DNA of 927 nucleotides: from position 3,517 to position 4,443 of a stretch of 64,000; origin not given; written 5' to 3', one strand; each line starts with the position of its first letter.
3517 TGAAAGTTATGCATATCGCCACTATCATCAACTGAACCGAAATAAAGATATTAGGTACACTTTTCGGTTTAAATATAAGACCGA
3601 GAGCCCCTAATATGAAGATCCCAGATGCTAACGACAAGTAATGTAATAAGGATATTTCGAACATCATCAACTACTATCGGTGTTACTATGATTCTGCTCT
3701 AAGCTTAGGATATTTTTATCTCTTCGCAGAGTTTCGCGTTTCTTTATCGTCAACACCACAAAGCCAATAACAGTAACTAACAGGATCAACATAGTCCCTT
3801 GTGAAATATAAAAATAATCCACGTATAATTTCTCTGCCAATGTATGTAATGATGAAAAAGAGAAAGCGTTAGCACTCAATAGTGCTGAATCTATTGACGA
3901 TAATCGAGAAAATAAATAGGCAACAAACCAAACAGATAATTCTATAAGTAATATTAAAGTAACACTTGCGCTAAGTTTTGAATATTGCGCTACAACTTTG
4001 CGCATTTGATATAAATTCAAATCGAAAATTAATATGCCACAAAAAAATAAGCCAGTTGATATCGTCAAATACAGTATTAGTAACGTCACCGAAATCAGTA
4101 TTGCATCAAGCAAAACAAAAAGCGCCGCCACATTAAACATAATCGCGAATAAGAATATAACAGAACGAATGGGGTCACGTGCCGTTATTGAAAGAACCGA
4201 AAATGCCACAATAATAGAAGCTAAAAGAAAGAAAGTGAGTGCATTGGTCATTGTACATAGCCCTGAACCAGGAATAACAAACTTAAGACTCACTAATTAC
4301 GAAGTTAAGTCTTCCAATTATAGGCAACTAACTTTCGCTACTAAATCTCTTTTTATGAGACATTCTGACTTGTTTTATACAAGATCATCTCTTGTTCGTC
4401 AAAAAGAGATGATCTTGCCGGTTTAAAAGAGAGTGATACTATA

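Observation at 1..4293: The nuo-like ORFs are full length but have lost most canonical ion-channel charged residues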

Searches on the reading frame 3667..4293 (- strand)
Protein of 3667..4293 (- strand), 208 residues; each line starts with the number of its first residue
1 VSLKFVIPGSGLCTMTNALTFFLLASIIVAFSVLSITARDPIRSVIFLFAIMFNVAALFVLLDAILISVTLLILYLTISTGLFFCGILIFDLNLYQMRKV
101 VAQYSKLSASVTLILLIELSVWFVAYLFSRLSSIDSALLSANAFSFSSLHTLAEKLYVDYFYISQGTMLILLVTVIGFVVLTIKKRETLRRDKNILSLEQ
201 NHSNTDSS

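Call 6: search_protein_families(library=pfam, proteins=[window:3667-4293:-], max_evalue=0.1)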
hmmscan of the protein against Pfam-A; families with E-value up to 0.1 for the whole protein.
window:3667-4293:- (208 aa): 3 families
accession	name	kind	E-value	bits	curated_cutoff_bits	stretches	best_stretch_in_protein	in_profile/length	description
PF00499.25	Oxidored_q3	-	4.7e-10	39.8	33.2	1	32-181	2-146/146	NADH-ubiquinone/plastoquinone oxidoreductase chain 6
PF12227.13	DUF3603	-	0.077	12.8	23.7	0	114-203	5-93/214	Protein of unknown function (DUF3603)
PF04923.17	Ninjurin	-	0.078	13.4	26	1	132-194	13-74/102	Ninjurin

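Call 7: search_protein_families(library=ncbifam, proteins=[window:3667-4293:-], max_evalue=0.1)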
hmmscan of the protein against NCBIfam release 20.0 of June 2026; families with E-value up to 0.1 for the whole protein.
window:3667-4293:- (208 aa): 8 families
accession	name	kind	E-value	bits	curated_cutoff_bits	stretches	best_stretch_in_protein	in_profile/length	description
NF005164.0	PRK06638.1-4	equivalog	8.6e-29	100.4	154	1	17-195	4-182/211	NADH-quinone oxidoreductase subunit J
NF005165.0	PRK06638.1-5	equivalog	4.1e-07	29.3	192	1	15-194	17-193/282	NADH-quinone oxidoreductase subunit J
NF005025.0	PRK06433.1-5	equivalog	2e-06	28.1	95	1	14-80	6-75/96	NADH dehydrogenase subunit J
NF005168.0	PRK06638.2-3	equivalog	4.9e-06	26.6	154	1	17-186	4-169/172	NADH-quinone oxidoreductase subunit J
NF005163.0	PRK06638.1-3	equivalog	5.6e-05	22.7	174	1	12-195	3-178/203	NADH-quinone oxidoreductase subunit J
NF005167.0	PRK06638.2-2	equivalog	6e-05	22.9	137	1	15-188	1-168/176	NADH-quinone oxidoreductase subunit J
NF005023.0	PRK06433.1-2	equivalog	0.00023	21.5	92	1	17-84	3-71/82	NADH dehydrogenase subunit J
NF005169.0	PRK06638.2-4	equivalog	0.017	15.1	319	1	15-186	1-169/182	NADH-quinone oxidoreductase subunit J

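Call 15: search_solved_structures(query=window:3667-4293:-, max_evalue=0.01, show_alignments=3)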
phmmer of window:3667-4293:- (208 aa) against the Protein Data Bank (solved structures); distinct sequences matched with E-value up to 0.01: 8.
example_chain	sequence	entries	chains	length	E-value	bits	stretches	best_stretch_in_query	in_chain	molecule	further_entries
8qby_J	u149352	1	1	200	1.4e-14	57.8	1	15-196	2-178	NADH-quinone oxidoreductase chain 10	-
9g83_J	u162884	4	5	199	1.6e-14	57.6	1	16-196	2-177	NADH-quinone oxidoreductase subunit J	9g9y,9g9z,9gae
7aqq_J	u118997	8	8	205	4.9e-09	39.7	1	23-191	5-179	NADH-ubiquinone oxidoreductase chain 6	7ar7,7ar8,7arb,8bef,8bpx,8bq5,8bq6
6x89_6M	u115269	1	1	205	5e-09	39.7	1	23-191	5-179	NU6M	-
7a23_N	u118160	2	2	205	5.4e-09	39.6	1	23-191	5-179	Nad6m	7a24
8e73_6M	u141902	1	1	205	7.7e-09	39.1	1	23-191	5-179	Nad6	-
8e9g_J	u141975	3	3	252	8.1e-07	32.5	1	10-200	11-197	NADH-quinone oxidoreductase subunit J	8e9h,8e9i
6hum_G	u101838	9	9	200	0.0016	21.7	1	12-191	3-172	NADH dehydrogenase subunit 6 | NADH-quinone oxidoreductase subunit J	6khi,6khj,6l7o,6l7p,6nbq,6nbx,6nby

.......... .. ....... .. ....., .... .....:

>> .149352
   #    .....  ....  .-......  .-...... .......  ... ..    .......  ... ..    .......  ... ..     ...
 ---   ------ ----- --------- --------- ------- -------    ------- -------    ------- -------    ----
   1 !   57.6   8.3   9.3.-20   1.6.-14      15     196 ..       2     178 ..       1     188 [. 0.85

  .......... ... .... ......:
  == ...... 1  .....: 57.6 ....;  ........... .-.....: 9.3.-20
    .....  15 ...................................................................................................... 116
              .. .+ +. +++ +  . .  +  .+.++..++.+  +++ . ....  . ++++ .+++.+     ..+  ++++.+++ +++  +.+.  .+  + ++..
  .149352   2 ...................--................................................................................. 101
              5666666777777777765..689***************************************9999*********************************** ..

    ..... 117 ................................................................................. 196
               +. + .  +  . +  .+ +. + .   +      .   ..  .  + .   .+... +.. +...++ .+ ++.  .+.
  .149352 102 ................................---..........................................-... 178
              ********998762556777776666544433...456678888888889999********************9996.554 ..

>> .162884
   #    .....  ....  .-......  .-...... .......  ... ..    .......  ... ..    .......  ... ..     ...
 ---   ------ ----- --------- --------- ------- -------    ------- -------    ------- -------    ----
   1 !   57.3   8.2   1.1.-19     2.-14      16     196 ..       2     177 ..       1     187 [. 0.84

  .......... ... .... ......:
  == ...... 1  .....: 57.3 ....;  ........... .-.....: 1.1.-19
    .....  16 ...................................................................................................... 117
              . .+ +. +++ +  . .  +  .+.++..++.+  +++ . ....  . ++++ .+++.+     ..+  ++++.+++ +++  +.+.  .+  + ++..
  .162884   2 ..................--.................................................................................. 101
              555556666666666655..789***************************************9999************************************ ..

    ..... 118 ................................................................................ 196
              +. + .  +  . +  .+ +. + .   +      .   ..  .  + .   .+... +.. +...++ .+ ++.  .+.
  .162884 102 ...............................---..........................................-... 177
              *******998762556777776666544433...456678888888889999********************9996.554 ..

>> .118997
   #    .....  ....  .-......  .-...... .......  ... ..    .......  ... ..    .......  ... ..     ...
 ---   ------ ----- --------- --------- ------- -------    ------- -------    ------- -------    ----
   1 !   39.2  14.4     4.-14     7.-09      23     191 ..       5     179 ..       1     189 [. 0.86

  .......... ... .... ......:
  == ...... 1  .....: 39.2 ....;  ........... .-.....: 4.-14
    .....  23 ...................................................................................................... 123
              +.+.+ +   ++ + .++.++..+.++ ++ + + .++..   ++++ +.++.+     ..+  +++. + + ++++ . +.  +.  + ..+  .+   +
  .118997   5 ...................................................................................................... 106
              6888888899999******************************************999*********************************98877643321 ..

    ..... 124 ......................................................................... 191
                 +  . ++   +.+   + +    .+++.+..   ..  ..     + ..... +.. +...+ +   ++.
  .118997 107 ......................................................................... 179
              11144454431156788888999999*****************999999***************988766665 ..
